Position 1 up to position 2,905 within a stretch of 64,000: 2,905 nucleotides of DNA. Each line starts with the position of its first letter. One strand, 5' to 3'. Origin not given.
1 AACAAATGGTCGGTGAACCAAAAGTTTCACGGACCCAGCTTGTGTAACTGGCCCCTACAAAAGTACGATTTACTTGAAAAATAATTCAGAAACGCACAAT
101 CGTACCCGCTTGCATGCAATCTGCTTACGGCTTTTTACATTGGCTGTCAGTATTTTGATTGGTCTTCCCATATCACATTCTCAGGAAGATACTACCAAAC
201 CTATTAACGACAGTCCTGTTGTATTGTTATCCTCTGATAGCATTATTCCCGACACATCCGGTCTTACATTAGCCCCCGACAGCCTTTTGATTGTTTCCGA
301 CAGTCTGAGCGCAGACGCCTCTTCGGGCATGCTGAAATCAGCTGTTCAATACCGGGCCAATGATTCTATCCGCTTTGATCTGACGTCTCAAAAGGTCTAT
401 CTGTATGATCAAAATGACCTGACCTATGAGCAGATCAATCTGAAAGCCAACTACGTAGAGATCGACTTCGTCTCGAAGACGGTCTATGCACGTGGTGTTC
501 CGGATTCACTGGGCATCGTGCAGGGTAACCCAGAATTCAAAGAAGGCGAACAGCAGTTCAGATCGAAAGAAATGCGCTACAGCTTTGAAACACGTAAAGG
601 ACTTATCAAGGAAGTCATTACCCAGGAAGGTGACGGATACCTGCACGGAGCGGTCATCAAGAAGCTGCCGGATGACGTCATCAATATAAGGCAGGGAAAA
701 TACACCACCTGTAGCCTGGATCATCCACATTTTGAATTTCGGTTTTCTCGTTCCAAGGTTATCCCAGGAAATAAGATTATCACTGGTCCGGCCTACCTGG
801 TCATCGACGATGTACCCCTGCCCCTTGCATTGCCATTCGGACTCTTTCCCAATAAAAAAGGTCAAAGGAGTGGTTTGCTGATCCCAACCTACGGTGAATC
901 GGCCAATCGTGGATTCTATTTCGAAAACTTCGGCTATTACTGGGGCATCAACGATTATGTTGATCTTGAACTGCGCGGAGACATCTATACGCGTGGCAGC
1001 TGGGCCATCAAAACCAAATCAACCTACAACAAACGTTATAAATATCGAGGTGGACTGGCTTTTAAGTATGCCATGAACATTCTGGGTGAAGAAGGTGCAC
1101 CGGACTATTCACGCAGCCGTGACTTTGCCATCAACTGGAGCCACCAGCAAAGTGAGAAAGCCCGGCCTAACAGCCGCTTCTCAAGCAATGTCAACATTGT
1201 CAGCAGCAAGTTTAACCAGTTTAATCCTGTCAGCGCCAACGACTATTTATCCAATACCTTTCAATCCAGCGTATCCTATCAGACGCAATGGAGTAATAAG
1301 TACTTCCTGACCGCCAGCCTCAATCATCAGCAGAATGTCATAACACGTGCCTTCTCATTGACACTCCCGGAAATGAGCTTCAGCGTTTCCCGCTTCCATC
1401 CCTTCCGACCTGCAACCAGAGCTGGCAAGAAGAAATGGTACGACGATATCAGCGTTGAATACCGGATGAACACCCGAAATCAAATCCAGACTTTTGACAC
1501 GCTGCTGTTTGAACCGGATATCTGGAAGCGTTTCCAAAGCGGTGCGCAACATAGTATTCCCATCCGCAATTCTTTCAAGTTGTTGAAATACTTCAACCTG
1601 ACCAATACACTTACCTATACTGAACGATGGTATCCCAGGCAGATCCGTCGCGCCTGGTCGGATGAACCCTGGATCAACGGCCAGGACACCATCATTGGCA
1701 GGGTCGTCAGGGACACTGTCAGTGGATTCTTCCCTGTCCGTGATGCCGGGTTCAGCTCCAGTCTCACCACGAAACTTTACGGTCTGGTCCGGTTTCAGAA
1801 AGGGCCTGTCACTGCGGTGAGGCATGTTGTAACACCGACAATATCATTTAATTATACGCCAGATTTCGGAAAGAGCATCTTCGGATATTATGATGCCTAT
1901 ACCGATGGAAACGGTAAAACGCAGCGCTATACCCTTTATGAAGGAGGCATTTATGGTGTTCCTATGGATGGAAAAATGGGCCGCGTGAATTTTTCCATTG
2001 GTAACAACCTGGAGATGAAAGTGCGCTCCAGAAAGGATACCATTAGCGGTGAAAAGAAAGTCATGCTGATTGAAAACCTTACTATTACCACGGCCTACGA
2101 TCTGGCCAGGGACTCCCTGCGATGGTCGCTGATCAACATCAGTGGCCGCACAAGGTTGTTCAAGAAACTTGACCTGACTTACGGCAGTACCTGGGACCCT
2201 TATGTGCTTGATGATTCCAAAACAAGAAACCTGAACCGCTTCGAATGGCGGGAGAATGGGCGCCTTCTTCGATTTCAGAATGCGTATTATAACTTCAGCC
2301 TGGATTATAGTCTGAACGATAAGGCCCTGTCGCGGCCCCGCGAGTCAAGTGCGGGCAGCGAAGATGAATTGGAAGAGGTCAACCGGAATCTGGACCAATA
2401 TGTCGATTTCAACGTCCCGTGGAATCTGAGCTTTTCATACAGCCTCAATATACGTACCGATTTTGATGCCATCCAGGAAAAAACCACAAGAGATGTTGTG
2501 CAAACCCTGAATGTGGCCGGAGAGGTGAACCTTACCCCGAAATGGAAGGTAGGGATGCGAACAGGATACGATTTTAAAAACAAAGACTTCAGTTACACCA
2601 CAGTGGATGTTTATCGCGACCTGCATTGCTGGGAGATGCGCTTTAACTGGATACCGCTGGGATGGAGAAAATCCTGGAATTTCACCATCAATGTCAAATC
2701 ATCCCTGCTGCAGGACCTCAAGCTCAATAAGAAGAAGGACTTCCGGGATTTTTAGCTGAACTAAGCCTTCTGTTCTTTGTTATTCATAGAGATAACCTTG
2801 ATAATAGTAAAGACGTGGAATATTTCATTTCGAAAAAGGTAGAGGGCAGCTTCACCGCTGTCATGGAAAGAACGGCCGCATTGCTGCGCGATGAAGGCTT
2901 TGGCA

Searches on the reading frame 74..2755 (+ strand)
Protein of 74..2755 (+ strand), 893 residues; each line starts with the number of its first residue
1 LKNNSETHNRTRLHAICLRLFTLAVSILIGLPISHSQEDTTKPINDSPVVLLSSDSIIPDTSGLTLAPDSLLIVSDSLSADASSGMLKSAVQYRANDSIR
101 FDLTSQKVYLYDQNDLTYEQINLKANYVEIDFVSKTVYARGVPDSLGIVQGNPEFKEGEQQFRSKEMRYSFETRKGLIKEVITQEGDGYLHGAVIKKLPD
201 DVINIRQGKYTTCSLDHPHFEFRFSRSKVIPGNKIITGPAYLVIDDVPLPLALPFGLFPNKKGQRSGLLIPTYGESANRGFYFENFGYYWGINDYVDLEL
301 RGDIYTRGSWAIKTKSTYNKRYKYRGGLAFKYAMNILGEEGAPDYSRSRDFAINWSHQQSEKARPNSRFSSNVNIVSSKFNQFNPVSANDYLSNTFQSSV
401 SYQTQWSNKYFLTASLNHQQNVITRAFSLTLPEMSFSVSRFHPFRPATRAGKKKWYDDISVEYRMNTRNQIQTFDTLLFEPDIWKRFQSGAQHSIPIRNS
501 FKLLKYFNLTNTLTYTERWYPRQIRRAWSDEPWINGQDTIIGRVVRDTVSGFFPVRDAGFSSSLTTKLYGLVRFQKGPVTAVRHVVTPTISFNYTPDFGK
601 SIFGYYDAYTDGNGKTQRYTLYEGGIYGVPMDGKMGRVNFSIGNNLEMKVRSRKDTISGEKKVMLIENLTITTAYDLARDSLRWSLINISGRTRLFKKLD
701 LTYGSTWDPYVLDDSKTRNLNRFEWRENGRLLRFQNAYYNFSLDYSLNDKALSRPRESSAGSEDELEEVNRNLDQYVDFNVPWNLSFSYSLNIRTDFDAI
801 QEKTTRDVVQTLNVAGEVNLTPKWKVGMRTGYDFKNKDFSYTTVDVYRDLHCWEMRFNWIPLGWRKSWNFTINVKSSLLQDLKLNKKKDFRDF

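Call 14: search_protein_families(library=pfam, proteins=[window:74-2755:+], max_evalue=0.001)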
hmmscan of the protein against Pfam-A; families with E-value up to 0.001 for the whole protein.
window:74-2755:+ (893 aa): 1 family
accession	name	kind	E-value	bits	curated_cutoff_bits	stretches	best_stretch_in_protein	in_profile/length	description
PF19838.5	LptD_2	-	2.5e-174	580.8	22.5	1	235-710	1-464/464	LptD protein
